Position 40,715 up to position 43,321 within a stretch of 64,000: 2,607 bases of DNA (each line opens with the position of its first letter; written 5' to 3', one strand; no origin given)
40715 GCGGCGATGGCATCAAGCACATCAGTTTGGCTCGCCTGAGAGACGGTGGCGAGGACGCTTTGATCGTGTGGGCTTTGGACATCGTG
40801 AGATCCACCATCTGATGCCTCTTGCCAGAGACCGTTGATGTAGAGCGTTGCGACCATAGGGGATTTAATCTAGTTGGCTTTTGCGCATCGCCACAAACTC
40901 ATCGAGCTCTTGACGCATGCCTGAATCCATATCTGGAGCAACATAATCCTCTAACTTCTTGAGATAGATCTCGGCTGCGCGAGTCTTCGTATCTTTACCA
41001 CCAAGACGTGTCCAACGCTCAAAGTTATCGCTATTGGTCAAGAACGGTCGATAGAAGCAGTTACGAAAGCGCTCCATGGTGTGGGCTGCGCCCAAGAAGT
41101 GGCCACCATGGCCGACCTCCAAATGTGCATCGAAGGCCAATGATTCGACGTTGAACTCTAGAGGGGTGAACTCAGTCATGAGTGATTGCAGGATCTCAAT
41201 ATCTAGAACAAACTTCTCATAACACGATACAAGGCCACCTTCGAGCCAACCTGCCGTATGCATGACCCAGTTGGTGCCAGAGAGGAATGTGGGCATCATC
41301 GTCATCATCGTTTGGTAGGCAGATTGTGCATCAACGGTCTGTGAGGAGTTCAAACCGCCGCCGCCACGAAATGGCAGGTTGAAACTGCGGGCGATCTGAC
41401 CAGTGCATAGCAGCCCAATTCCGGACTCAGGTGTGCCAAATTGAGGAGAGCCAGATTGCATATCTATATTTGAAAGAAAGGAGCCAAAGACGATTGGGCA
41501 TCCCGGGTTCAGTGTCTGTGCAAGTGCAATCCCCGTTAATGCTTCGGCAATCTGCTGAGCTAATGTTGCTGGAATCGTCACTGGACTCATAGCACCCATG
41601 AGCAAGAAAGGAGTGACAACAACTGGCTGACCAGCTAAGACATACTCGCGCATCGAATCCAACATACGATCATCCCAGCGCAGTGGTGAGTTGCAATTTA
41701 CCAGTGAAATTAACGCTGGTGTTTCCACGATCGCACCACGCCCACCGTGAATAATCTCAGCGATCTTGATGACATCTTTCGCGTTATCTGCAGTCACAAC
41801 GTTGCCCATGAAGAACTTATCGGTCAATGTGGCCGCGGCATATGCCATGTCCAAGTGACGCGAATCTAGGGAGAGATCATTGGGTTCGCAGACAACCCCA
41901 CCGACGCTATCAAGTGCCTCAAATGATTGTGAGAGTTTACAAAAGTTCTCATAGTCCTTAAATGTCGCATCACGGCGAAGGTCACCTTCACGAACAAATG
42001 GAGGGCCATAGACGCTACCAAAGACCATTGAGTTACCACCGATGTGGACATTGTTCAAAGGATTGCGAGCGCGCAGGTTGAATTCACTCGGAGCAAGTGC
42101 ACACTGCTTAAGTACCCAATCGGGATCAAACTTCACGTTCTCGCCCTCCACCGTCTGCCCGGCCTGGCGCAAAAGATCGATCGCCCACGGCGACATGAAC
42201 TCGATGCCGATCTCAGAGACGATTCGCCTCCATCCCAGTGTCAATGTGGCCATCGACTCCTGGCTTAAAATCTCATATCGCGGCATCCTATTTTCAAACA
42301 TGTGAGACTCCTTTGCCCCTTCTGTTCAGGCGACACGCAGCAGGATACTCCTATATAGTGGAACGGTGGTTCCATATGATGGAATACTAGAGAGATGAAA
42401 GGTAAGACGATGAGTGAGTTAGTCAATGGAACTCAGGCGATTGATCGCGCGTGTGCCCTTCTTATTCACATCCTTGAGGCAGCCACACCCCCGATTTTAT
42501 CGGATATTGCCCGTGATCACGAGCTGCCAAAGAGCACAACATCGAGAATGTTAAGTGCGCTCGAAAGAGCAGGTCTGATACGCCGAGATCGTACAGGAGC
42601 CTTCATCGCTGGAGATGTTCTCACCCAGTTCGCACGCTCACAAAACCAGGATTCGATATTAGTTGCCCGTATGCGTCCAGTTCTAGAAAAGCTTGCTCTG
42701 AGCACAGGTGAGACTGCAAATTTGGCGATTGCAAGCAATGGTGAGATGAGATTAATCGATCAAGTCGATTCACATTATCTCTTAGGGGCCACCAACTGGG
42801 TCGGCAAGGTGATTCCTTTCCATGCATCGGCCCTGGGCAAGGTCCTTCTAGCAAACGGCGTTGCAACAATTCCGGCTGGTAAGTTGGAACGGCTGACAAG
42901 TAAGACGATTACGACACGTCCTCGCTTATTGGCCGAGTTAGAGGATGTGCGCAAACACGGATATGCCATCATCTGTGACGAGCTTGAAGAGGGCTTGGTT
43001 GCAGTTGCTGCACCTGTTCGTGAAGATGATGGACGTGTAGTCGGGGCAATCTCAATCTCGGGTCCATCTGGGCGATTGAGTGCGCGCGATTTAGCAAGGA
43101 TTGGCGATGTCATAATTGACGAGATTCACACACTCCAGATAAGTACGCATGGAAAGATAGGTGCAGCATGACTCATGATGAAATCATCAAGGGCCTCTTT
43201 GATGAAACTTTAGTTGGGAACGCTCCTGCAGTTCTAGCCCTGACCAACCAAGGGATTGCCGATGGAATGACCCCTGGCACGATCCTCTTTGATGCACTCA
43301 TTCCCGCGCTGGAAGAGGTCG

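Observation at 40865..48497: Complete corrinoid-dependent glycine betaine demethylation module in an apparently aerobic, streamlined actinobacterial context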

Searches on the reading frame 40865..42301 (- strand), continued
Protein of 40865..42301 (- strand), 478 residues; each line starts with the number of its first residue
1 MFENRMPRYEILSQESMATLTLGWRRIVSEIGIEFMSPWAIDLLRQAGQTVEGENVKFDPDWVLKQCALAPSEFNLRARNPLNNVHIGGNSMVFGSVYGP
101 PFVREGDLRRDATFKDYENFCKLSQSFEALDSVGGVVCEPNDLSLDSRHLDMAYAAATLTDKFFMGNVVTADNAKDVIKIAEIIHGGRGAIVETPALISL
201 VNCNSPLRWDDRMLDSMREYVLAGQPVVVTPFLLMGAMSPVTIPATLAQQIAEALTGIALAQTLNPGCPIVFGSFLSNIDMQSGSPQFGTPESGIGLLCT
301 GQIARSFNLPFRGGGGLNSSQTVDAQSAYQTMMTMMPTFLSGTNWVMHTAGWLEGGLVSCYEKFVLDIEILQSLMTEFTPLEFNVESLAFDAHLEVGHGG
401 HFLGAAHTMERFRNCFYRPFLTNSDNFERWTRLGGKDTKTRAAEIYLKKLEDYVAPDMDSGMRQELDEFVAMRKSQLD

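Call 65: get_annotated_region(hit=H16, flank=15000)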
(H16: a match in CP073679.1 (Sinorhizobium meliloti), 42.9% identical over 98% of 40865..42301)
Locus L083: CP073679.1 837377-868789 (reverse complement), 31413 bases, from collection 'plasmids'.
description: Sinorhizobium meliloti strain ABS7 plasmid pSymA, complete sequence
organism: Sinorhizobium meliloti (NCBI taxid 382)
taxonomy: Bacteria; Pseudomonadota; Alphaproteobacteria; Hyphomicrobiales; Rhizobiaceae; Sinorhizobium; Sinorhizobium meliloti
host: -; source: Medicago truncatula,cell culture; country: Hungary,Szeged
typing (MOB-suite, as given by PLSDB): conjugative; relaxase MOBQ; mating-pair formation MPF_T
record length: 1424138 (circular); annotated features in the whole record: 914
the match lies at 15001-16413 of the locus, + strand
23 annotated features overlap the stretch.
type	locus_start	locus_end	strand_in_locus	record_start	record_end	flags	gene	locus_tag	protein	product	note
CDS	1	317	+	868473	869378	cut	-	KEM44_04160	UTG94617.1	aromatic ring-hydroxylating dioxygenase subunit alpha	-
CDS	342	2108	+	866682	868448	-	-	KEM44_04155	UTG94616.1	2Fe-2S iron-sulfur cluster binding domain-containing protein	-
CDS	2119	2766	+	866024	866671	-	-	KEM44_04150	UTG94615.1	glutathione S-transferase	-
CDS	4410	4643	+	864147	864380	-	-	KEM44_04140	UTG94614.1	hypothetical protein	-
CDS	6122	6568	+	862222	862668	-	-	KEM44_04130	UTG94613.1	(2Fe-2S)-binding protein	-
CDS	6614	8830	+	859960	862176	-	-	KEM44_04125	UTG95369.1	xanthine dehydrogenase family protein molybdopterin-binding subunit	-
CDS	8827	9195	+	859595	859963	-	-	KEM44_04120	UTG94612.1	cytochrome c family protein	-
CDS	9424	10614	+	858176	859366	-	-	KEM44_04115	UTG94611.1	MFS transporter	-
CDS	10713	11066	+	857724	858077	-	-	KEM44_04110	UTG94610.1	MFS transporter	-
CDS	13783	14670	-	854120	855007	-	-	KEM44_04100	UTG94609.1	LysR family transcriptional regulator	-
CDS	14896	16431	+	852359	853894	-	-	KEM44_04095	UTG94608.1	trimethylamine methyltransferase family protein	-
CDS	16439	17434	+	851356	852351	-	-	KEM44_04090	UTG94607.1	GlxA family transcriptional regulator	-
CDS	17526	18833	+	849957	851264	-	-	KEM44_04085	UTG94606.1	aminopeptidase P family protein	-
CDS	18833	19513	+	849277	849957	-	-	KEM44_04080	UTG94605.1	isochorismatase family protein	-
CDS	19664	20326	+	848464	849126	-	-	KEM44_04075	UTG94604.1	ABC transporter permease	-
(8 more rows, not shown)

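Call 74: find_encoding_contigs(protein=P0271, flank=8000, max_places=2)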
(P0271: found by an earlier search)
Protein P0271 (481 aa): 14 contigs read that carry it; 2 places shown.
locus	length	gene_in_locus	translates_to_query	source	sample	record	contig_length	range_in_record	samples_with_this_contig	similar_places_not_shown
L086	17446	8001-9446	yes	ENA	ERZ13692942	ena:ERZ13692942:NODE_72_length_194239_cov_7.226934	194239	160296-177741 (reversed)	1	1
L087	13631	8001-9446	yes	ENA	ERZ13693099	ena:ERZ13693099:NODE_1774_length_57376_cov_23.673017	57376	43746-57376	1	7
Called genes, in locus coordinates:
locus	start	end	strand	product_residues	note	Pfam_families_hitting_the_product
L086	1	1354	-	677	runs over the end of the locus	PF02129:Peptidase_S15, PF00561:Abhydrolase_1, PF08530:PepX_C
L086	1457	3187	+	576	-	PF00496:SBP_bac_5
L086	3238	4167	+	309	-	PF19300:BPD_transp_1_N (faint), PF00528:BPD_transp_1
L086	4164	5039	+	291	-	PF12911:OppC_N (weak), PF00528:BPD_transp_1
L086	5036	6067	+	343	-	PF00005:ABC_tran, PF13304:AAA_21 (faint), PF08352:oligo_HPY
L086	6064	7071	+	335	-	PF00005:ABC_tran, PF13304:AAA_21 (faint), PF08352:oligo_HPY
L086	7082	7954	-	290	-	PF00561:Abhydrolase_1, PF12146:Hydrolase_4 (weak), PF12697:Abhydrolase_6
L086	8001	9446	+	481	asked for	PF06253:MTTB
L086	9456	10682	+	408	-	PF07690:MFS_1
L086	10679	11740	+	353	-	PF00762:Ferrochelatase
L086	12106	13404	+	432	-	PF01053:Cys_Met_Meta_PP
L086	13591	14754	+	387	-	PF00561:Abhydrolase_1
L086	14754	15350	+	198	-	PF07021:MetW, PF13489:Methyltransf_23, PF13847:Methyltransf_31, PF08241:Methyltransf_11, PF08242:Methyltransf_12 (weak), PF13649:Methyltransf_25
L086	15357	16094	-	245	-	PF00392:GntR, PF07729:FCD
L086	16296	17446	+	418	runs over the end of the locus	PF00463:ICL, PF13714:PEP_mutase, PF00463:ICL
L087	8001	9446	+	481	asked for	PF06253:MTTB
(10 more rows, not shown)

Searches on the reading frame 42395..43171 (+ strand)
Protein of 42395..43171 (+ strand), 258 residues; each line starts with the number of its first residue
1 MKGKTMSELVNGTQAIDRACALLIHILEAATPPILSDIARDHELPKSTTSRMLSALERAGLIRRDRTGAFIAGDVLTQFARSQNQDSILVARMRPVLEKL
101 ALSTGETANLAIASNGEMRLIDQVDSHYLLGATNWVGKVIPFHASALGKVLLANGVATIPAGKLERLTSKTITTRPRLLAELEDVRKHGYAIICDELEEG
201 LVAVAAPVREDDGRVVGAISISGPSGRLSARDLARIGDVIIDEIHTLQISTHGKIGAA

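Call 4: search_protein_families(library=pfam, proteins=[window:42395-43171:+])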
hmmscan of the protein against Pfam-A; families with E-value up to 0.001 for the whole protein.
window:42395-43171:+ (258 aa): 6 families
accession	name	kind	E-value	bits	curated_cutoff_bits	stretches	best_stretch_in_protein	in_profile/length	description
PF01614.24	IclR_C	-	4.9e-37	127.6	24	1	89-240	9-165/174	Bacterial transcriptional regulator IclR C-terminal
PF09339.16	HTH_IclR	-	2.2e-11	43.8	22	1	15-65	1-51/52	IclR helix-turn-helix domain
PF12802.13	MarR_2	-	1.9e-06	28.4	27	1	20-65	7-53/61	MarR family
PF01047.28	MarR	-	5.8e-06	26.5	24.6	1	23-66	8-51/59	MarR family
PF13463.12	HTH_27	-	0.00026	21.6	22.2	1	21-65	6-51/68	Winged helix DNA-binding domain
PF01022.26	HTH_5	-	0.00051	20.3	22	0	36-63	19-46/47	Bacterial regulatory protein, arsR family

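Call 5: search_protein_families(library=ncbifam, proteins=[window:42395-43171:+])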
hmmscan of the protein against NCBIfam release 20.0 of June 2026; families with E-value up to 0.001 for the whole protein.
window:42395-43171:+ (258 aa): 8 families
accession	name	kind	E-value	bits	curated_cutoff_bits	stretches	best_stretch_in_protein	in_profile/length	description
NF045644.1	TransRegBhcR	equivalog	2.9e-44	151.3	350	1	10-244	19-258/267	HTH-type transcriptional regulator BhcR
TIGR02431.1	pcaR_pcaU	subfamily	9.1e-35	120.1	284.75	1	15-234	7-230/248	beta-ketoadipate pathway transcriptional regulators, PcaR/PcaU/PobR family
NF007548.0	PRK10163.1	equivalog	8.7e-31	107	406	1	10-245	18-259/271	HTH-type transcriptional repressor AllR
NF008601.2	PRK11569.1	equivalog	1.3e-29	103.3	380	1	13-247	26-268/276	glyoxylate bypass operon transcriptional repressor IclR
NF011671.1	PRK15090.1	equivalog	1.1e-20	73.9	275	1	34-234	30-236/256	DNA-binding transcriptional regulator KdgR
NF007342.0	PRK09834.1-4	equivalog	8.5e-05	21.7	251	0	10-101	8-99/263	DNA-binding transcriptional regulator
NF033788.1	HTH_metalloreg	subfamily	0.00011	21.9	55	1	35-71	28-64/77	metalloregulator ArsR/SmtB family transcription factor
NF007339.0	PRK09834.1-1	equivalog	0.00063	19.1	299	0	7-221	14-235/271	DNA-binding transcriptional regulator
